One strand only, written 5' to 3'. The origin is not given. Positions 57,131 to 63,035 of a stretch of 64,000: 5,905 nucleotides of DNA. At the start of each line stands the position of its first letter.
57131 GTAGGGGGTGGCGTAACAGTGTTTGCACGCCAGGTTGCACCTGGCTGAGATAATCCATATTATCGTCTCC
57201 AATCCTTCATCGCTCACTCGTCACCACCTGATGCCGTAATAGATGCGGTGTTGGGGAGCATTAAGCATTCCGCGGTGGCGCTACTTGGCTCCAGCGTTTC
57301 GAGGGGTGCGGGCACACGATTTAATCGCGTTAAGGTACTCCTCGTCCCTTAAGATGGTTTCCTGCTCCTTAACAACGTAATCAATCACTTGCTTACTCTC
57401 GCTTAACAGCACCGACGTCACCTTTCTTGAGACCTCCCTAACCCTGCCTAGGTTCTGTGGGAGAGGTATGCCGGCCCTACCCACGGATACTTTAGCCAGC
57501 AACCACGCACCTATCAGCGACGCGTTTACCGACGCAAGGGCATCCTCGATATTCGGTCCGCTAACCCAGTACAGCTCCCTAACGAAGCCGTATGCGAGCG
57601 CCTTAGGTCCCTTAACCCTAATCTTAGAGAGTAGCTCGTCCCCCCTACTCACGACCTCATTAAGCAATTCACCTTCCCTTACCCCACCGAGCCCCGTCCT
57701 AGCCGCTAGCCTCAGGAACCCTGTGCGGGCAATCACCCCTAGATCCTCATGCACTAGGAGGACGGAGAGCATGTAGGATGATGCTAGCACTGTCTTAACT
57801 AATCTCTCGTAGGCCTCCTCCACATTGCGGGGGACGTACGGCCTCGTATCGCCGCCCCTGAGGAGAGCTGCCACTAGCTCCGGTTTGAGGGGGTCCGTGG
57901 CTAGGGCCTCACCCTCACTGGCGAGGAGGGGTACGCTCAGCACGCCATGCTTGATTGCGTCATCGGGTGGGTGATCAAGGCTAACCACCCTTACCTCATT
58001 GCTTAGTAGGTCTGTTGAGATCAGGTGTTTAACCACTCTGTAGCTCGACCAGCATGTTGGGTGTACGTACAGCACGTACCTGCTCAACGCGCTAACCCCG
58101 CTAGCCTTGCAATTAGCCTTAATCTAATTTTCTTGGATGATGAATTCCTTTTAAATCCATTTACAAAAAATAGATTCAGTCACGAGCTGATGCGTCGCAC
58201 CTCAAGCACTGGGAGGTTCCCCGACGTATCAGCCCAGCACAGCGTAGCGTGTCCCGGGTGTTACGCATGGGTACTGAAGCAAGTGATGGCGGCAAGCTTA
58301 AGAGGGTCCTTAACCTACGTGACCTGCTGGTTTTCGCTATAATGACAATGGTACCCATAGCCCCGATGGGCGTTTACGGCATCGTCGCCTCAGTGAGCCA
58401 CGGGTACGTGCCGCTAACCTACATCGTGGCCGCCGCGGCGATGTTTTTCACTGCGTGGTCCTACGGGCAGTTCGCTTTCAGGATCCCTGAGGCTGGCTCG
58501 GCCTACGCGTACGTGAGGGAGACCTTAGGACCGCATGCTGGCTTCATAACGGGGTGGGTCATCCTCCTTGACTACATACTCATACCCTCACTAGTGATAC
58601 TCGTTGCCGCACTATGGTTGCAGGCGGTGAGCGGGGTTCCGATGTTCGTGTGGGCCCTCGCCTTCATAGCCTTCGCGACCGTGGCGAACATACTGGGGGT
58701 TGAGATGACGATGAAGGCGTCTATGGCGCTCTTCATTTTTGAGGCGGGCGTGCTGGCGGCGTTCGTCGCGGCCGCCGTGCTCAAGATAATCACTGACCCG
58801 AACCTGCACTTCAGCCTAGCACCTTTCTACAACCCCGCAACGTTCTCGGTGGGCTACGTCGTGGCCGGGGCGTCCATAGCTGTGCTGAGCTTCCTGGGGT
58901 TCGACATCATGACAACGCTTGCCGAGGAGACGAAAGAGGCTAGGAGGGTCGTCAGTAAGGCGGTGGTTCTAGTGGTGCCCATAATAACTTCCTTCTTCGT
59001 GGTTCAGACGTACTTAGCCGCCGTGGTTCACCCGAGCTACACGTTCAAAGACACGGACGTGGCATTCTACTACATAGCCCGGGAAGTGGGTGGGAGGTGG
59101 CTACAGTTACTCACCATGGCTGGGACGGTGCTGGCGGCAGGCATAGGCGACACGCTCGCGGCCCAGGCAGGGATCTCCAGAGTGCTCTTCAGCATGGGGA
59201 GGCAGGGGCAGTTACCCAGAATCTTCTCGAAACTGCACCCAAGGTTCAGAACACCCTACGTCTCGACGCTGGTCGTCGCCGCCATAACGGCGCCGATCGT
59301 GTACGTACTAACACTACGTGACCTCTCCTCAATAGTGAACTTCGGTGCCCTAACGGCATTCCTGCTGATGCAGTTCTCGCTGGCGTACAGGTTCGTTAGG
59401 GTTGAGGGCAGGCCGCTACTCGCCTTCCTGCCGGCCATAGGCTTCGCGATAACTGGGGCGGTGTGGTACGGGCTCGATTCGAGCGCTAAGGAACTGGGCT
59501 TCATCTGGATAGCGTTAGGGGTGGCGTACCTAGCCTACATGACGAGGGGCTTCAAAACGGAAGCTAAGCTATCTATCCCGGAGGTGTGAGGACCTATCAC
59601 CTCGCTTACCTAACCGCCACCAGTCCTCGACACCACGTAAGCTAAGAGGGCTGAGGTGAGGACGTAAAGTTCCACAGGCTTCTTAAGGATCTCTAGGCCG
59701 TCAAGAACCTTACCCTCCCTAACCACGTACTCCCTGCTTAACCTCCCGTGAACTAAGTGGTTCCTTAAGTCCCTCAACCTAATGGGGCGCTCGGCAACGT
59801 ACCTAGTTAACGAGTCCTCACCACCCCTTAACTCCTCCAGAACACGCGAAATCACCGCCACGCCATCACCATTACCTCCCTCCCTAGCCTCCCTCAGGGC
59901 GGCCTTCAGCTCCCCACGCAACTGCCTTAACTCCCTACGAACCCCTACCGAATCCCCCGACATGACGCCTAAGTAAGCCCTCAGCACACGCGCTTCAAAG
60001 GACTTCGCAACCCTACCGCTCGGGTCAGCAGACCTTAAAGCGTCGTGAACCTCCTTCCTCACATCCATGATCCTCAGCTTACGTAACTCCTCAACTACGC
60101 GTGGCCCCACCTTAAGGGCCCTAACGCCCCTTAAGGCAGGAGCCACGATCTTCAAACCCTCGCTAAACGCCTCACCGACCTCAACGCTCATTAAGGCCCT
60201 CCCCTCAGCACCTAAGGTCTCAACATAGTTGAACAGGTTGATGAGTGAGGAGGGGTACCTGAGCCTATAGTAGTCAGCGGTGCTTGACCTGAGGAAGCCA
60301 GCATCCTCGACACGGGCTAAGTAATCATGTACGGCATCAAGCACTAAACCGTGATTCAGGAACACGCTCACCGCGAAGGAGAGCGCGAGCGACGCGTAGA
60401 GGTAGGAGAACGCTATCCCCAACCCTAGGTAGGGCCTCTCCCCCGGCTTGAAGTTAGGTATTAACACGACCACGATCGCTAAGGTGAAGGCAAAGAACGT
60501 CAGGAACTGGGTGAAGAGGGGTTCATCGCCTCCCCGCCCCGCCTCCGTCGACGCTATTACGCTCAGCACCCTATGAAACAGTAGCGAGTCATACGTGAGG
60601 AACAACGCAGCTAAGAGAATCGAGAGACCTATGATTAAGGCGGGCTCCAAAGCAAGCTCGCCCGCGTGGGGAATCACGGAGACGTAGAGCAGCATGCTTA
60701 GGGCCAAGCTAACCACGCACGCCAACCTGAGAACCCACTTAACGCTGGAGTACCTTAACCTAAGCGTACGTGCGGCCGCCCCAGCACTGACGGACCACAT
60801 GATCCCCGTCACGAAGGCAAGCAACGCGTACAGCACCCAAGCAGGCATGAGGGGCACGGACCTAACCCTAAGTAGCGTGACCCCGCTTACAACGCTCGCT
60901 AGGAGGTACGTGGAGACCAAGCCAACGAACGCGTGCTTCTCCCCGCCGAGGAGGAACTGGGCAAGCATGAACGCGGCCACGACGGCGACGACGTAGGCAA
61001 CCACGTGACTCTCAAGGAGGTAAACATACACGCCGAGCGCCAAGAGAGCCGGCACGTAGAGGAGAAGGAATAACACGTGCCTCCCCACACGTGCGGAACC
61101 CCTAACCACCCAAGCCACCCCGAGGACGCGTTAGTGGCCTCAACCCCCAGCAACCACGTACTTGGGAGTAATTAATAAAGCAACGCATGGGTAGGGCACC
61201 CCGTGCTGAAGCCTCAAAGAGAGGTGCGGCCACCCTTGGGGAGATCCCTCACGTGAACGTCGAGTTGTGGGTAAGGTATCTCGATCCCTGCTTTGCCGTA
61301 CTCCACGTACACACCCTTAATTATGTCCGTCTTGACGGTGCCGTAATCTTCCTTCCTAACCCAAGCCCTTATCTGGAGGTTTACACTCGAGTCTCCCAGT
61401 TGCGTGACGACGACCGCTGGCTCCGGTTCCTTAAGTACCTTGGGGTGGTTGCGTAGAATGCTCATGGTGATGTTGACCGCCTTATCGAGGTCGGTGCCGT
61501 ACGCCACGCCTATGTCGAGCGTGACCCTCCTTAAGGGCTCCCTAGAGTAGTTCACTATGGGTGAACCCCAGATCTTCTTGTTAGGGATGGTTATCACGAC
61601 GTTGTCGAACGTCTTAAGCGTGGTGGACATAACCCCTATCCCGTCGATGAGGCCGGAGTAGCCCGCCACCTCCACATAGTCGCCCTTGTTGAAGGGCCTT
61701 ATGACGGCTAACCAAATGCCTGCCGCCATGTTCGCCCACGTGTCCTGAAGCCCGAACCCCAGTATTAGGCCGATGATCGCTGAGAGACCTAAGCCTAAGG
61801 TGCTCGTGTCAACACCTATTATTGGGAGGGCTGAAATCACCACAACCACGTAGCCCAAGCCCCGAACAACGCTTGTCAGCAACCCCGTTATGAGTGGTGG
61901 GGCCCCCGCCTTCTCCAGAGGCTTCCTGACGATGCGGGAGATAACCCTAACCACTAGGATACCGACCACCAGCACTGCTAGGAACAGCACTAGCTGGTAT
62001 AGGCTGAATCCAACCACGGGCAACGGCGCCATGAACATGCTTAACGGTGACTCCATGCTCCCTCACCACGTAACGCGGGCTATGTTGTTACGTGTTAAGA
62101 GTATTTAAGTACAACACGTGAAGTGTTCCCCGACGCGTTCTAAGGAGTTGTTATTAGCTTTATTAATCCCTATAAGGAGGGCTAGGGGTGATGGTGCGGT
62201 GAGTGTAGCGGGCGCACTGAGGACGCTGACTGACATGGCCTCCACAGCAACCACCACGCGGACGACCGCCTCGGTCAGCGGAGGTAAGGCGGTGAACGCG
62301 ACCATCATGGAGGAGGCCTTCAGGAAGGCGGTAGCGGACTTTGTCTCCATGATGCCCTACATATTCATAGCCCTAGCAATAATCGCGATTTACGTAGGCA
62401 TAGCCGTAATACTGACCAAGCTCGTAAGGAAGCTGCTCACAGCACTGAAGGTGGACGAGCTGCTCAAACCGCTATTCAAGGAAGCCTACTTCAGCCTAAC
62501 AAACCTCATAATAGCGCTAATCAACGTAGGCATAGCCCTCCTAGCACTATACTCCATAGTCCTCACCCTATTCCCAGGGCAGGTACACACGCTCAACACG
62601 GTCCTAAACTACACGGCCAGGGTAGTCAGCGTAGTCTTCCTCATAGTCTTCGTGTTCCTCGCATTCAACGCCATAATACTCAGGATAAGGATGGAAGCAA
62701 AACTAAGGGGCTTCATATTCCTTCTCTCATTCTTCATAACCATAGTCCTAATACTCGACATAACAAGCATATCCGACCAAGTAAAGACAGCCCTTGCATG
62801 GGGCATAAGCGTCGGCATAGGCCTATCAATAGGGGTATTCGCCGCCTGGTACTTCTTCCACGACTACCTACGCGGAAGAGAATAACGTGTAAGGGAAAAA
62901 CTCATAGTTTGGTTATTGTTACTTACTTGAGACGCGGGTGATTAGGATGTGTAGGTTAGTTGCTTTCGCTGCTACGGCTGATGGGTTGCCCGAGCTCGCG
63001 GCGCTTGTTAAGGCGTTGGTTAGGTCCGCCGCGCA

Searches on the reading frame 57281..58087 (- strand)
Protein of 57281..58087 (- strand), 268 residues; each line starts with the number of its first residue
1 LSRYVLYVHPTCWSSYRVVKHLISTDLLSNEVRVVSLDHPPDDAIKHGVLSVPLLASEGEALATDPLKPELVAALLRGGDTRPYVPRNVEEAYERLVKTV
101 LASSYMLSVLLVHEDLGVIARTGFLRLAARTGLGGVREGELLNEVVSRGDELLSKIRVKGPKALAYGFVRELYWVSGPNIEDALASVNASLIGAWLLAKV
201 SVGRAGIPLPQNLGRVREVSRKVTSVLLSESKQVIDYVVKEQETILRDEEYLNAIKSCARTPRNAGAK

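Call 9: search_protein_families(library=pfam, proteins=[window:57281-58087:-])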
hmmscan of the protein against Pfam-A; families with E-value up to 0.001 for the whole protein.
window:57281-58087:- (268 aa): 0 families

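Call 80: search_protein_families(library=pfam, proteins=[window:57281-58087:-], max_evalue=0.1)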
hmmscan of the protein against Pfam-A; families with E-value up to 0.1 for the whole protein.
window:57281-58087:- (268 aa): 1 family
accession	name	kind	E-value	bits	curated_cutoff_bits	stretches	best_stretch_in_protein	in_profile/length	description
PF25661.1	PBCV_P4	-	0.039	14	30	0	121-161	79-117/181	Phycodnaviridae minor capsid protein P4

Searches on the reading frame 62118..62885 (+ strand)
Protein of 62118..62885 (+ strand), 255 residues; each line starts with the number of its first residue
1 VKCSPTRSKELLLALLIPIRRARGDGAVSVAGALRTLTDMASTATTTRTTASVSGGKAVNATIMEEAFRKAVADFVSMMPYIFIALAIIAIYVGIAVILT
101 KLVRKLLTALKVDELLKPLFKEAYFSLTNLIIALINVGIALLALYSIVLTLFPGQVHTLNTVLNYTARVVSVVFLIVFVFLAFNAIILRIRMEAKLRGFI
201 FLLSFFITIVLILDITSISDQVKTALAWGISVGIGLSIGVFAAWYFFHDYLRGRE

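Call 9: search_protein_families(library=pfam, proteins=[window:62118-62885:+])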
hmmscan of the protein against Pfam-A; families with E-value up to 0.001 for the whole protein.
window:62118-62885:+ (255 aa): 1 family
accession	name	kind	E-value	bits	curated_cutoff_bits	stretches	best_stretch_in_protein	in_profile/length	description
PF05552.17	MS_channel_1st_1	-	2.9e-05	24.3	22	1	71-115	6-50/50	Mechanosensitive ion channel, conserved TM helix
